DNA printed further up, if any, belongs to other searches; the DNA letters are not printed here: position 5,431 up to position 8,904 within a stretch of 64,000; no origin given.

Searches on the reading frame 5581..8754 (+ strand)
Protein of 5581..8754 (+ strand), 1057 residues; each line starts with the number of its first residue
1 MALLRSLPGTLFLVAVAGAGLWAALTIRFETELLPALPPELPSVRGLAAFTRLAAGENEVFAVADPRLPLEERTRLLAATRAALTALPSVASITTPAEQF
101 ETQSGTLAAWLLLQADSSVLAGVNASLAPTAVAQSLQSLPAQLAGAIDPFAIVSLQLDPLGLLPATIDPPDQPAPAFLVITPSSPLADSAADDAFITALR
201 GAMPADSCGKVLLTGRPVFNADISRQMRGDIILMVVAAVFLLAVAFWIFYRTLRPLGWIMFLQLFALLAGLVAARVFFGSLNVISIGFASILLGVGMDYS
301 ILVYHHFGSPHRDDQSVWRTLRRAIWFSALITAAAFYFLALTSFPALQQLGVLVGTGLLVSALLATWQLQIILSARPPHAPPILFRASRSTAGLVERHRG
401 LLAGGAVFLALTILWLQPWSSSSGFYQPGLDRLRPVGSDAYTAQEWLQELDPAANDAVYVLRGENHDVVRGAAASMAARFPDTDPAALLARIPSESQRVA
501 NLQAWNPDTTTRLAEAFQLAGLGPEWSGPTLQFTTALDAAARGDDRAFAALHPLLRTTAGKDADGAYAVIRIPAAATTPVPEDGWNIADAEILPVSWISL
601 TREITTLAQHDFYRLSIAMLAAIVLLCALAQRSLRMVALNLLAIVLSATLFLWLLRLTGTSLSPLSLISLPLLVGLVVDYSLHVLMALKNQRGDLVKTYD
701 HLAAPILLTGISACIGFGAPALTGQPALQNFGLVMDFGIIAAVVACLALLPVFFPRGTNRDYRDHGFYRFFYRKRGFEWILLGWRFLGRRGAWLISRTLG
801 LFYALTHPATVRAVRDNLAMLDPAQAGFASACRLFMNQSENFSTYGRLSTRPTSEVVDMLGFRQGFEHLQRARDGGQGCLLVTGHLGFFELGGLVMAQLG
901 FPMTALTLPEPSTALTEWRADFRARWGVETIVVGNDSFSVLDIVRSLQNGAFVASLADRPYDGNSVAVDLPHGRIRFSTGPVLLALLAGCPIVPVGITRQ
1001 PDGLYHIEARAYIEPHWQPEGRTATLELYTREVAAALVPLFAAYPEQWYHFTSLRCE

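Call 36: search_protein_families(library=pfam, proteins=[window:5581-8754:+], max_evalue=0.01)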
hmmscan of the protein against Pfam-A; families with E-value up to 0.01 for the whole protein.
window:5581-8754:+ (1057 aa): 2 families
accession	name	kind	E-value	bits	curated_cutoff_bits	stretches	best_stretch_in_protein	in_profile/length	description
PF03176.21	MMPL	-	2.1e-17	63.5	20.5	2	184-365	100-291/333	MMPL family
PF03279.18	Lip_A_acyltrans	-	1.2e-15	57.9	22.3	1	780-1048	22-286/295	Bacterial lipid A biosynthesis acyltransferase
